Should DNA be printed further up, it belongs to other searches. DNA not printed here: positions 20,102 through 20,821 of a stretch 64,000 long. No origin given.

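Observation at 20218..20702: TrpR/YerC-like repressor gene bracketed by two identical perfect 20-22-bp palindromes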

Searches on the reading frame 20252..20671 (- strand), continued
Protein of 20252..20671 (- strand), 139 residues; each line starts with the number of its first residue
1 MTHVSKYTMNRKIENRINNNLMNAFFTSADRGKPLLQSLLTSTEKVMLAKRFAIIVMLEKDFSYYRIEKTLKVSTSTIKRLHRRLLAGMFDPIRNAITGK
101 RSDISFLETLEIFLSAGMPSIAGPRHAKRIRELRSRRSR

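Call 37: predict_structure(alignment_id=A1)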
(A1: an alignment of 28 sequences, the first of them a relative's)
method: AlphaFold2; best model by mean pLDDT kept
length: 139 residues; sequences in the alignment: 28
mean_pLDDT: 71.7   pTM: 0.65
mean pLDDT of the five models: 71.7, 70.8, 69.0, 67.1, 64.8
residues with pLDDT >= 90: 15; 70-90: 55; 50-70: 61; < 50: 8
segments of 3 or more residues with pLDDT < 50: 1-5
pLDDT, mean of each block of 10 residues (from residue 1): 53 81 67 68 79 87 93 89 84 67 59 59 56 61
secondary structure, 60 per line:
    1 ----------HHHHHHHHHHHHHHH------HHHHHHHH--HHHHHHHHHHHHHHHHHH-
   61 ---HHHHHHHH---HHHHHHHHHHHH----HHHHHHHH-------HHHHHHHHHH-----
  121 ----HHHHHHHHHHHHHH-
elements in order: H11-25 H32-39 H42-59 H64-71 H75-86 H91-98 H106-115 H125-138
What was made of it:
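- On TrpR family (Pfam PF01371, Trp_repressor): The AF2 model has 8 helices, with pLDDT 84-93 over residues 51-90 (call 37).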

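Call 41: fold_search(model_id=the predicted structure, library=pdb)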
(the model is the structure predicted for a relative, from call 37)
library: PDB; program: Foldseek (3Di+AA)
matches with E <= 10: 263; with E <= 0.001: 0
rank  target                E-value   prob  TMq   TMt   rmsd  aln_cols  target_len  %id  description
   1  3frw_E                2.3e-01  0.99  0.46  0.64   9.6        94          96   20  Crystal structure of putative TrpR protein from Ruminococcus obeum (released 2009-01-20)
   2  3kor_B                2.9e-01  0.98  0.38  0.51   6.4        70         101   27  Crystal structure of a putative Trp repressor from Staphylococcus aureus (released 2010-11-17)
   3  3frw_A                3.2e-01  0.98  0.39  0.56  10.6        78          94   22  Crystal structure of putative TrpR protein from Ruminococcus obeum (released 2009-01-20)
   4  3frw_G                3.4e-01  0.97  0.45  0.64   8.3        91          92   22  Crystal structure of putative TrpR protein from Ruminococcus obeum (released 2009-01-20)
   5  3frw_F                3.6e-01  0.96  0.34  0.50  10.7        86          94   22  Crystal structure of putative TrpR protein from Ruminococcus obeum (released 2009-01-20)
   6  3kor_C                3.7e-01  0.98  0.38  0.51   6.3        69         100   29  Crystal structure of a putative Trp repressor from Staphylococcus aureus (released 2010-11-17)
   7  3frw_D                4.4e-01  0.96  0.38  0.56  10.3        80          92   22  Crystal structure of putative TrpR protein from Ruminococcus obeum (released 2009-01-20)
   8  3vb2_B                7.1e-01  0.28  0.30  0.31  14.2       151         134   10  Crystal Structure of the Reduced Form of MarR from E.coli (released 2013-01-30)
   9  3frw_C                7.5e-01  0.92  0.44  0.63   8.3        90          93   22  Crystal structure of putative TrpR protein from Ruminococcus obeum (released 2009-01-20)
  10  3g1c                  9.2e-01  0.87  0.38  0.54  11.2        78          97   27  The crystal structure of a TrpR like protein from Eubacterium eligens ATCC 27750 (released 2009-02-17)
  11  3frw_B                9.7e-01  0.91  0.46  0.64   6.3        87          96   23  Crystal structure of putative TrpR protein from Ruminococcus obeum (released 2009-01-20)
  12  5h3r_B                9.7e-01  0.23  0.28  0.28  11.8       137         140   11  Crystal Structure of mutant MarR C80S from E.coli complexed with operator DNA (released 2017-08-02)
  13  3kor_A                1.0e+00  0.80  0.38  0.51  11.9        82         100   24  Crystal structure of a putative Trp repressor from Staphylococcus aureus (released 2010-11-17)
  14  6f9k                  1.1e+00  0.63  0.41  0.53  11.4       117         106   20  Tryptophan Repressor TrpR from E.coli with 5-methyl-L-tryptophan as ligand (released 2019-01-30)
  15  2fa5_B                1.1e+00  0.33  0.33  0.32  14.8       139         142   13  The crystal structure of an unliganded multiple antibiotic-resistance repressor (MarR) from Xanthomonas campestris (released 2006-11-14)
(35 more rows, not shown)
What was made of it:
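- On TrpR family (Pfam PF01371, Trp_repressor): E-values are weak and the model is a monomer (call 41).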

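Call 56: search_protein_representatives(alignment_id=A1)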
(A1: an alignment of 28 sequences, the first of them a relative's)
Query: 28 sequences, 141 profile positions. Proteins with E-value up to 0.001 (for the whole library): 2716; up to 1e-10: 1224; up to 1e-30: 32. The best 150 are listed.
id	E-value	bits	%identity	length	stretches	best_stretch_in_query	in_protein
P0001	3.3e-59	215.4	-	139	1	1-139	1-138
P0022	6.0e-53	195.1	-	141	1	1-139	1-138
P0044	2.2e-44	167.4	-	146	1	1-139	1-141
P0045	6.2e-43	162.6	-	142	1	1-136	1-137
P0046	3.3e-41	157.1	-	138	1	1-137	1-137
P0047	1.7e-40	154.7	-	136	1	1-138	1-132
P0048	2.7e-40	154.1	-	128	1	9-137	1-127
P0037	1.3e-38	148.7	-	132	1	1-117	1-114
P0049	1.6e-38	148.3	-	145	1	1-139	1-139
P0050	7.4e-37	142.9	-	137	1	1-138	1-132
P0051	4.7e-36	140.3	-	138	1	1-139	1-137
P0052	7.4e-36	139.7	-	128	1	9-136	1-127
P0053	5.7e-35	136.8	-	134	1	1-126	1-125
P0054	1.2e-34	135.8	-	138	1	1-140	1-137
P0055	3.4e-34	134.3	-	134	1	1-138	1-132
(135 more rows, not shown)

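Call 67: search_solved_structures(query=window:20252-20671:-, max_evalue=10, show_alignments=5)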
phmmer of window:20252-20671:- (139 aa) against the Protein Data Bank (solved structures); distinct sequences matched with E-value up to 10: 4.
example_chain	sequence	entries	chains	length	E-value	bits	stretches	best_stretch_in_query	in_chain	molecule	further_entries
3g1c_A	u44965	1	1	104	0.003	20.8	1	9-88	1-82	The TrpR like protein from Eubacterium eligens ATCC 27750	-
3kor_A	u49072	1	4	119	0.02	18.1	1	18-88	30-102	Possible Trp repressor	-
3frw_A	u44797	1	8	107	0.034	17.4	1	9-88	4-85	Putative Trp repressor protein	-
5jo7_A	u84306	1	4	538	0.62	13.3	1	42-81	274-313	Vetispiradiene synthase 1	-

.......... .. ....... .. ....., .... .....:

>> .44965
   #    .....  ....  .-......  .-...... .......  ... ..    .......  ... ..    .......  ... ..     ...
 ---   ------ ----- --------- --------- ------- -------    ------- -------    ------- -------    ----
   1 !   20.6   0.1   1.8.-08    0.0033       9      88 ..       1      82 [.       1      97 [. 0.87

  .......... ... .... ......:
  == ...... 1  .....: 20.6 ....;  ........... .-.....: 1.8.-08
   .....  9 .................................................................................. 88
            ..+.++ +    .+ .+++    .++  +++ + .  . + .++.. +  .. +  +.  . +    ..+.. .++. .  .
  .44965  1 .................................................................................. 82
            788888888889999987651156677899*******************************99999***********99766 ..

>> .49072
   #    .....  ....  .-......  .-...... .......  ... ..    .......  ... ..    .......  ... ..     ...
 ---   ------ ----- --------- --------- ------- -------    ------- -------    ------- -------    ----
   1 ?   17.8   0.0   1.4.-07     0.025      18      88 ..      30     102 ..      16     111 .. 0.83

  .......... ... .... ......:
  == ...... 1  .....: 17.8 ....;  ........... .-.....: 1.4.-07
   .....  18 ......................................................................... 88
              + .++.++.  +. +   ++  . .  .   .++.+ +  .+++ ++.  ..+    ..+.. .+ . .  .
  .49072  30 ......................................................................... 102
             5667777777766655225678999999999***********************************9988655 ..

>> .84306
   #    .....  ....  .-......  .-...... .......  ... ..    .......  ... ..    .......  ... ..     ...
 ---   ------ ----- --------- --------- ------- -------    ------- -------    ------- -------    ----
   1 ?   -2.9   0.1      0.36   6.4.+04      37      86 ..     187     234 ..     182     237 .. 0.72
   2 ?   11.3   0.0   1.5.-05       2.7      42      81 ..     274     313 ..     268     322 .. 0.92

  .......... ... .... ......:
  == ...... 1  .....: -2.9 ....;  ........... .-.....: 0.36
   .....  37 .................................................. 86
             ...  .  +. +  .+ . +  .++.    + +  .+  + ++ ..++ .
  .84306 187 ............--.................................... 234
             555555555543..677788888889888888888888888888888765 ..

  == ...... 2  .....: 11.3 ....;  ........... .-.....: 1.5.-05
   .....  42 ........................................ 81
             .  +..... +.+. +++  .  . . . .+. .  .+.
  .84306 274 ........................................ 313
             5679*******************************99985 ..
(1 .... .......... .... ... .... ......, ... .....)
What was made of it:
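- Closest known: HisR. Same: The HTH has the same 'ST-x-TI-x-R' recognition helix (call 67).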

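Call 68: find_related_loci(query=A1, collection=viral_contigs, flank=3000)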
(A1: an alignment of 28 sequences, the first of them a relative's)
Query A1 (139 aa) in viral_contigs; peptide patterns used: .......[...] (x = any residue, [..] = any of these).
25 stretches matched a pattern, but none encodes a relative of the query by tblastn (E <= 1e-3).

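Call 70: search_protein_families(library=phrogs, proteins=[window:20252-20671:-], max_evalue=0.01)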
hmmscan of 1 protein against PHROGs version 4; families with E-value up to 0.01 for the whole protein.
window:20252-20671:- (139 aa): 0 families

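Call 71: search_protein_families(library=padloc, proteins=[window:20252-20671:-], max_evalue=0.01)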
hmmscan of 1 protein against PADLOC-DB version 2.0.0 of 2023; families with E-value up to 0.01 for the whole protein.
window:20252-20671:- (139 aa): 0 families
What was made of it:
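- On REP/RAYT-type or IS-type mobile unit: There are no PHROG or PADLOC matches (calls 70, 71).
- There are no viral relatives and no PHROG or PADLOC match (calls 68, 70, 71).
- Tried and rejected: There are no PHROG or PADLOC matches and no relatives in viral contigs (calls 68, 70, 71).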
